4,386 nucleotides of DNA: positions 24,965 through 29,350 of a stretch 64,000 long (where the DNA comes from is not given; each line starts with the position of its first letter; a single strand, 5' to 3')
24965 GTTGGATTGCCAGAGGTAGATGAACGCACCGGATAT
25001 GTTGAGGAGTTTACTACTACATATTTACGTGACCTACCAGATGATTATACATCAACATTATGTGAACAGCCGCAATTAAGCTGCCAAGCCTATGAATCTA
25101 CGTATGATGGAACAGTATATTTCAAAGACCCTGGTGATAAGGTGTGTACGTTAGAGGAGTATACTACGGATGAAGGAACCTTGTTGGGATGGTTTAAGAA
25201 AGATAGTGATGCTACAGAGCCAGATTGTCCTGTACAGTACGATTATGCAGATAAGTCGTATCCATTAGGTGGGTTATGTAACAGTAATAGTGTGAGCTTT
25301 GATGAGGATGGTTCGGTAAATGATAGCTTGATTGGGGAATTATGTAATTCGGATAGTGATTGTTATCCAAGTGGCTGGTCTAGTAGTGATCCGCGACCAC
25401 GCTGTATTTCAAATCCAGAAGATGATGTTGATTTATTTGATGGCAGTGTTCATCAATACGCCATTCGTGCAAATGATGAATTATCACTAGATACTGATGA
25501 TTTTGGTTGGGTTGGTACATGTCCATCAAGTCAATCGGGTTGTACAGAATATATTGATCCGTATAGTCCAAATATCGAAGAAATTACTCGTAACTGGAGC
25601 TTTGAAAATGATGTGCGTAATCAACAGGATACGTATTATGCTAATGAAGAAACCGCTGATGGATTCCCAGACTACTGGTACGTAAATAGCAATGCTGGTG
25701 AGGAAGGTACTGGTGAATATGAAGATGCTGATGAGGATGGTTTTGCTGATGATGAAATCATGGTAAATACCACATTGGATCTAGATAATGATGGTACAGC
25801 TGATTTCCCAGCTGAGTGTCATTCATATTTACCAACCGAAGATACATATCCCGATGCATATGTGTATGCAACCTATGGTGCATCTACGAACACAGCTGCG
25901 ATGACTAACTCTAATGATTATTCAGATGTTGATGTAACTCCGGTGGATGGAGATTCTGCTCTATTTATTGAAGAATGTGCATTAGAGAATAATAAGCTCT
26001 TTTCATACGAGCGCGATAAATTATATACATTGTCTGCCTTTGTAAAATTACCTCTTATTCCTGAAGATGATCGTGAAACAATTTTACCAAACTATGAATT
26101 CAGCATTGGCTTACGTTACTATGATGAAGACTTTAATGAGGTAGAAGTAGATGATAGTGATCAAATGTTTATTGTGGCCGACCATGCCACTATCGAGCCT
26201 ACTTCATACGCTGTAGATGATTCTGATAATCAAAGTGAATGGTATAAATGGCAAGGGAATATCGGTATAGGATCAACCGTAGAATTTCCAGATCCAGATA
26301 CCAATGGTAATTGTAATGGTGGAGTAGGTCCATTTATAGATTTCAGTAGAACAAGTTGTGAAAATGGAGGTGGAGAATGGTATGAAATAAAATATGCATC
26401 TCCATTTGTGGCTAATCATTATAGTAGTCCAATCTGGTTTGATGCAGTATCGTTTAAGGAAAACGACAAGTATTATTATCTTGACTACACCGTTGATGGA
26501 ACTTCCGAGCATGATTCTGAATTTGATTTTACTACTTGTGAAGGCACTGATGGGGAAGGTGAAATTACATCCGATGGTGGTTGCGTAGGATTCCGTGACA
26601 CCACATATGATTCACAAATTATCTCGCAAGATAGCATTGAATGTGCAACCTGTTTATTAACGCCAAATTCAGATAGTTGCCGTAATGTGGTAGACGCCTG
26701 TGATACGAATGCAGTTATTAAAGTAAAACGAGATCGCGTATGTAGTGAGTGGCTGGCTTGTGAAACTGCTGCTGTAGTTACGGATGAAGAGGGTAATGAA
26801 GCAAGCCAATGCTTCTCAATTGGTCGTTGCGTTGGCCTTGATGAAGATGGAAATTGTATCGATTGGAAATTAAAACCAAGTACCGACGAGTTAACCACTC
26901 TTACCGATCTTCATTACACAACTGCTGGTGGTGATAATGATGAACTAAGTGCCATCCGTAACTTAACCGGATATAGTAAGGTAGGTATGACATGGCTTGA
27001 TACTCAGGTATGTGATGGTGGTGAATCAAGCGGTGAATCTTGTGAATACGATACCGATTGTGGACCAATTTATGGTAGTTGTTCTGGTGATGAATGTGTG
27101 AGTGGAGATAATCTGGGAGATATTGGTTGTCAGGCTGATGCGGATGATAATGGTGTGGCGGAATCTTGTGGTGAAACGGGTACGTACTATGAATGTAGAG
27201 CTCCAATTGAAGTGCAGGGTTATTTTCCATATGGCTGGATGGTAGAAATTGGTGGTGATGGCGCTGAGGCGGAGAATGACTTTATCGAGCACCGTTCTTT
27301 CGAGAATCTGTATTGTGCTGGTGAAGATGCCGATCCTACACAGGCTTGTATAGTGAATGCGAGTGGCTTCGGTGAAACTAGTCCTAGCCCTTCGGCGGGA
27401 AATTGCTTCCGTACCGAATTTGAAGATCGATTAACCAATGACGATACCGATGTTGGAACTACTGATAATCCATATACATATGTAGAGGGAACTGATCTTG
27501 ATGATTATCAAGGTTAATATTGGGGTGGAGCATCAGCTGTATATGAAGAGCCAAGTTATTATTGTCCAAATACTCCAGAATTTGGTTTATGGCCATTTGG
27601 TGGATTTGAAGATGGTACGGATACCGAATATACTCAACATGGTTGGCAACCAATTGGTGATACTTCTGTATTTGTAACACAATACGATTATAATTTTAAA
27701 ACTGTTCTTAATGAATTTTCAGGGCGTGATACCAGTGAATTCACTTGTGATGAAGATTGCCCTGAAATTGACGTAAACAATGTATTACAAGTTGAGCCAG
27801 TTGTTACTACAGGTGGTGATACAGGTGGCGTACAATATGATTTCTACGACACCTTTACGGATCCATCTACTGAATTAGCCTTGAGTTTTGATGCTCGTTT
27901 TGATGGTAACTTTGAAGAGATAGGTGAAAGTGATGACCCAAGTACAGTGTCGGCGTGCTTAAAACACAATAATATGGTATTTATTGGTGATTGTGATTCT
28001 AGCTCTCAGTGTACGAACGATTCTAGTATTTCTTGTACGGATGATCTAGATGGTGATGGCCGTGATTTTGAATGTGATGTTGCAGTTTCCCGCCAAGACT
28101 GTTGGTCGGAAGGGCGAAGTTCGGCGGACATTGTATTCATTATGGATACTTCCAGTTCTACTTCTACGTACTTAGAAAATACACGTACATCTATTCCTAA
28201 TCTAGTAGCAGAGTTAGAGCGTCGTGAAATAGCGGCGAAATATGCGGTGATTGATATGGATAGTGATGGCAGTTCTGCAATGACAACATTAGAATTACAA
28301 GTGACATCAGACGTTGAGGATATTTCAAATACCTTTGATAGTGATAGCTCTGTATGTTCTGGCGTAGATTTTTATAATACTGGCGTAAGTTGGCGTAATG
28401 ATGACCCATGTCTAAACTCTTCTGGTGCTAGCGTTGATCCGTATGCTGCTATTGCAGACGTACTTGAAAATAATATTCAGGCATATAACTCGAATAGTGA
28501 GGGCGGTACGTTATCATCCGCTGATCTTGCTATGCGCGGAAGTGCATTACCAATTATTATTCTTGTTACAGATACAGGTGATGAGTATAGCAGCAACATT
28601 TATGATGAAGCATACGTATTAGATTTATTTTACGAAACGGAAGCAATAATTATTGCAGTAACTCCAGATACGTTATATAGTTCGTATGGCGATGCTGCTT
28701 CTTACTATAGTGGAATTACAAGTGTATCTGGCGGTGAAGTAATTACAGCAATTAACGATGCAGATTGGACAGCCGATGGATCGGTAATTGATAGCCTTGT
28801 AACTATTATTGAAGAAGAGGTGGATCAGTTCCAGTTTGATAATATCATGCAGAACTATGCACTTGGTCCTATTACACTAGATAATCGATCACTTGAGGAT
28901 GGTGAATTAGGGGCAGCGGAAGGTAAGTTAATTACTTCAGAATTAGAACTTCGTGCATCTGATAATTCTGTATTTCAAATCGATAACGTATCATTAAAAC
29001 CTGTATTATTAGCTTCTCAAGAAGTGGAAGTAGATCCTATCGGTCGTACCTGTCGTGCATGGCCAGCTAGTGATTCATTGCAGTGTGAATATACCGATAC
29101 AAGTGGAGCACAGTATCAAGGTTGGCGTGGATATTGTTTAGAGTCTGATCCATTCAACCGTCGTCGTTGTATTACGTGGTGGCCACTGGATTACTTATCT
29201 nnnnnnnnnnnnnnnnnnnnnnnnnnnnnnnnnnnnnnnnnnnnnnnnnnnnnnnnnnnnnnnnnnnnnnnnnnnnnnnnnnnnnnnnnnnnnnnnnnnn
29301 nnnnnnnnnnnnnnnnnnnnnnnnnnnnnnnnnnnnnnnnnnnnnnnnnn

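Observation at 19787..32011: Giant exoprotein of about 4075 codons written as two ORFs in the same frame, separated only by one TAA (27515-27517)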

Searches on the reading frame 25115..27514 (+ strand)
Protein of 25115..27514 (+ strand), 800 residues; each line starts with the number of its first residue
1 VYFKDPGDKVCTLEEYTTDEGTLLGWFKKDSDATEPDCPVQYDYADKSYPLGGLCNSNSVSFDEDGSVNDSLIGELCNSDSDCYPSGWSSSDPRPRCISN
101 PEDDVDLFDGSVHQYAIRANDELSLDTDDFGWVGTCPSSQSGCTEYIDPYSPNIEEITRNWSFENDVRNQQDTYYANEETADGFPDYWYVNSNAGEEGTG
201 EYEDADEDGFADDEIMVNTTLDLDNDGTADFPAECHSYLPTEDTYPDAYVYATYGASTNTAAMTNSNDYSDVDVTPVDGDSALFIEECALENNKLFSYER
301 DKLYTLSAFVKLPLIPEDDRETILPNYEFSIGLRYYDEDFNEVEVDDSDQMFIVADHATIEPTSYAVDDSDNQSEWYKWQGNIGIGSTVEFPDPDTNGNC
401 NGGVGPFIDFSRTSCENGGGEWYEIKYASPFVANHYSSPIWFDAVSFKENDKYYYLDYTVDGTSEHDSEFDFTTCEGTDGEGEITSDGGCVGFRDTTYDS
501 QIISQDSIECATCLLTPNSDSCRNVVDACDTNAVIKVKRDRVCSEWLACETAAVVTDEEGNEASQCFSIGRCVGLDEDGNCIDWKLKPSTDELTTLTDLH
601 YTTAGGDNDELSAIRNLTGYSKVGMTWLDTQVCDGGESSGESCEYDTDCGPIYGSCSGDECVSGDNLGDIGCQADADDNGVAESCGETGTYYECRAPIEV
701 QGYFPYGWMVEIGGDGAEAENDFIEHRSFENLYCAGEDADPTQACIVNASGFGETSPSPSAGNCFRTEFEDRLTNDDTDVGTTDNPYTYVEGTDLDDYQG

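Call 85: find_related_loci(query=window:25115-27514:+, collection=metagenome_contigs, flank=6000)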
Query window:25115-27514:+ (800 aa) in metagenome_contigs; peptide patterns used: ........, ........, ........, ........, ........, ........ (x = any residue, [..] = any of these).
62 stretches matched a pattern; 1 encode a relative of the query (tblastn E <= 1e-3); 1 distinct loci.
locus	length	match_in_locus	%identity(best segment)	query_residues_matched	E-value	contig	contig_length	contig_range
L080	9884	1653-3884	36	1-776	8e-133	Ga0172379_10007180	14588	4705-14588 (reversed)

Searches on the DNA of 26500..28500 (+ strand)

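Call 25: search_dna_similar(query=window:26500-28500:+, collection=plasmids, mode=distant)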
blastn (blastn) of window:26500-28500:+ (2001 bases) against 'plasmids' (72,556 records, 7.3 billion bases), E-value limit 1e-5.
No match.
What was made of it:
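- Tried and rejected: Plasmid collection, blastn: no match (call 25).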

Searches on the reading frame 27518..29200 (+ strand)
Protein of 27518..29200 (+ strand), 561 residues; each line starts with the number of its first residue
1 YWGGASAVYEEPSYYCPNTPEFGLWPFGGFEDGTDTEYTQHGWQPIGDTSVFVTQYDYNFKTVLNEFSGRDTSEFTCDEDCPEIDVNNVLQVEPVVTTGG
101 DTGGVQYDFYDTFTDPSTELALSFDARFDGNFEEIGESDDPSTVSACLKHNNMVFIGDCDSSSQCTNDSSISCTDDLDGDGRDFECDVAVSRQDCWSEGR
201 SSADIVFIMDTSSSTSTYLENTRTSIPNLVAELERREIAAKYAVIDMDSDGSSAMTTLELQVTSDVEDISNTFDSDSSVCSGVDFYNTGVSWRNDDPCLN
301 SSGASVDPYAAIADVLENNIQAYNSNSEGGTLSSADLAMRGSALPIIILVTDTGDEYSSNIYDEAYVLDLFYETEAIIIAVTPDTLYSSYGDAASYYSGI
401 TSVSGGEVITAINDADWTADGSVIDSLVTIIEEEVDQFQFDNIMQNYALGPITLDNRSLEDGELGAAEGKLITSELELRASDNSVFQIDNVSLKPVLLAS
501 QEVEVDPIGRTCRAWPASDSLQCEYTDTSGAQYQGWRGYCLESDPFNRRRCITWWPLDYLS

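Call 77: predict_structure(alignment_id=A2)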
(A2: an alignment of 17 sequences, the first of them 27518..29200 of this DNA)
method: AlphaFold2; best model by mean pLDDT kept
length: 561 residues; sequences in the alignment: 17
mean_pLDDT: 65.3   pTM: 0.64
mean pLDDT of the five models: 65.3, 64.5, 63.5, 63.4, 61.5
residues with pLDDT >= 90: 24; 70-90: 271; 50-70: 109; < 50: 157
segments of 3 or more residues with pLDDT < 50: 1-26, 28-31, 33-36, 58-86, 167-172, 175-184, 281-291, 293-297, 498-545, 551-561
pLDDT, mean of each block of 10 residues (from residue 1): 24 34 44 51 82 59 32 37 53 75 80 64 82 80 87 70 51 48 57 80 87 75 77 82 80 70 80 61 43 49 75 87 63 75 85 75 77 81 75 81 83 61 80 81 77 73 72 87 87 58 27 30 42 43 49 41 29
secondary structure, 60 per line:
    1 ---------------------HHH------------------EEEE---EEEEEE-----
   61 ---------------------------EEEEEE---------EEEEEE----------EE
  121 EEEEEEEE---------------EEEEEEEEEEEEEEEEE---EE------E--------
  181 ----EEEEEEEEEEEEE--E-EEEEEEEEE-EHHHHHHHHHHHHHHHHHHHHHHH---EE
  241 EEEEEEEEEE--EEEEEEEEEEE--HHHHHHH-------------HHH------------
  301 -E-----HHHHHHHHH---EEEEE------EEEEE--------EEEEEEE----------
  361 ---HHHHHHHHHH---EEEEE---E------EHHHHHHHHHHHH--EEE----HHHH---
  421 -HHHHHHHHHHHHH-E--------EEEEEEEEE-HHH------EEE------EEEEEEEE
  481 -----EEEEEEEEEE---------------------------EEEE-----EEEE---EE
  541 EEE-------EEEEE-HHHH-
elements in order: E43-46 E50-55 E88-93 E103-108 E119-128 E144-160 E185-197 E202-210 H213-235 E239-250 E253-263 H266-272 H308-316 E320-324 E331-335 E344-350 H364-373 E377-381 H393-404 E407-409 H414-417 H422-434 E445-453 E464-466 E473-480 E486-495 E523-526 E532-535 E539-543 E551-555 H557-560
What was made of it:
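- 27518..27880 (+): 121 codons with no canonical start codon. They are real coding sequence of the same gene and include the YYCPN, WPF, GW, QY and ID.NNVL motifs. Predicted beta-strands at residues 43-108 of this segment (call 77).
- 28070..28837 (+): vWA (integrin beta I-like) domain, with the MIDAS-type DTSSS motif at 28145-28159. It is inserted between beta-sandwich strands at about 27644-27997 and about 28850-29002. AlphaFold model with mean pLDDT 65 and blocks of 75-87 in the vWA core (call 77).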

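Call 79: fold_search(model_id=the predicted structure, library=pdb)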
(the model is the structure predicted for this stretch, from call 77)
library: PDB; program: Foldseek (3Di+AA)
matches with E <= 10: 769; with E <= 0.001: 263
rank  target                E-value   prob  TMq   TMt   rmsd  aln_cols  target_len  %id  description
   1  8w30_B                1.0e-07  1.00  0.28  0.41  12.1       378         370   10  Crystal structure of alpha-V beta-1 integrin headpiece in complex with TR01225179 (released 2025-01-01)
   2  3vi4_D                1.1e-07  1.00  0.26  0.33  12.6       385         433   11  Crystal structure of alpha5beta1 integrin headpiece in complex with RGD peptide (released 2012-02-22)
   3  4wk2_B                1.2e-07  1.00  0.25  0.32  13.4       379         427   10  Metal Ion and Ligand Binding of Integrin (released 2014-12-03)
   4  9b9j_B                2.1e-07  1.00  0.26  0.38  12.1       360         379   11  Integrin alpha-5 beta-1 in complex with BIIG2 Fab (released 2025-02-05)
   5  4wk0_B                2.1e-07  1.00  0.25  0.32  13.3       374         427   11  Metal Ion and Ligand Binding of Integrin (released 2014-12-03)
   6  4wjk_B                2.4e-07  1.00  0.27  0.35  12.6       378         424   10  Metal Ion and Ligand Binding of Integrin (released 2014-12-03)
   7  7cec_B                2.9e-07  1.00  0.27  0.34  12.8       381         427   11  Structure of alpha6beta1 integrin in complex with laminin-511 (released 2021-06-23)
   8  4wk4_B                3.8e-07  1.00  0.26  0.33  12.5       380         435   12  Metal Ion and Ligand Binding of Integrin (released 2014-12-03)
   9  3vi3_D                4.2e-07  1.00  0.25  0.32  12.4       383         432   11  Crystal structure of alpha5beta1 integrin headpiece (ligand-free form) (released 2012-02-22)
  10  3vi4_B                7.0e-07  1.00  0.25  0.32  12.7       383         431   11  Crystal structure of alpha5beta1 integrin headpiece in complex with RGD peptide (released 2012-02-22)
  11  7nwl_B                8.7e-07  1.00  0.25  0.31  12.0       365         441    9  Cryo-EM structure of human integrin alpha5beta1 (open form) in complex with fibronectin and TS2/16 Fv-clasp (released 2021-06-02)
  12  8xfo_B                9.7e-07  1.00  0.27  0.33  11.3       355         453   10  Cryo-EM structure of integrin ITGAV, ITGB3 and CYCLO (RGDFK) complex, conformation 2 (released 2024-12-18)
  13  9dia_B                1.1e-06  1.00  0.26  0.38  12.3       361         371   10  Cryo-EM structure of alpha5beta1 integrin in complex with NeoNectin candidate 2 (released 2025-06-18)
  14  9cz7_B                1.3e-06  1.00  0.26  0.31  12.6       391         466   10  Crystal structure of integrin avb6 headpiece in complex with compound 12 (released 2024-11-13)
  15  3vi3_B                1.4e-06  1.00  0.27  0.34  12.4       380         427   11  Crystal structure of alpha5beta1 integrin headpiece (ligand-free form) (released 2012-02-22)
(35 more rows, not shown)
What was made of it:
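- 28070..28837 (+): Foldseek top hits are integrin beta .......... and other vWA proteins (call 79).
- On vWA domain (PF00092): Calls 77 and 79: Foldseek probability 1.0, E 1e-7 to integrin beta I-like domains, PTMP1 and the TFIIH p44/Ssl1 vWA.
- Closest known: Integrin beta-subunit headpiece. Same: The top Foldseek hits are integrin beta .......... (calls 77, 79).
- Checked: The AlphaFold model matches integrin beta I-like and other vWA folds (Foldseek E 1e-7, probability 1.0; calls 77, 79).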
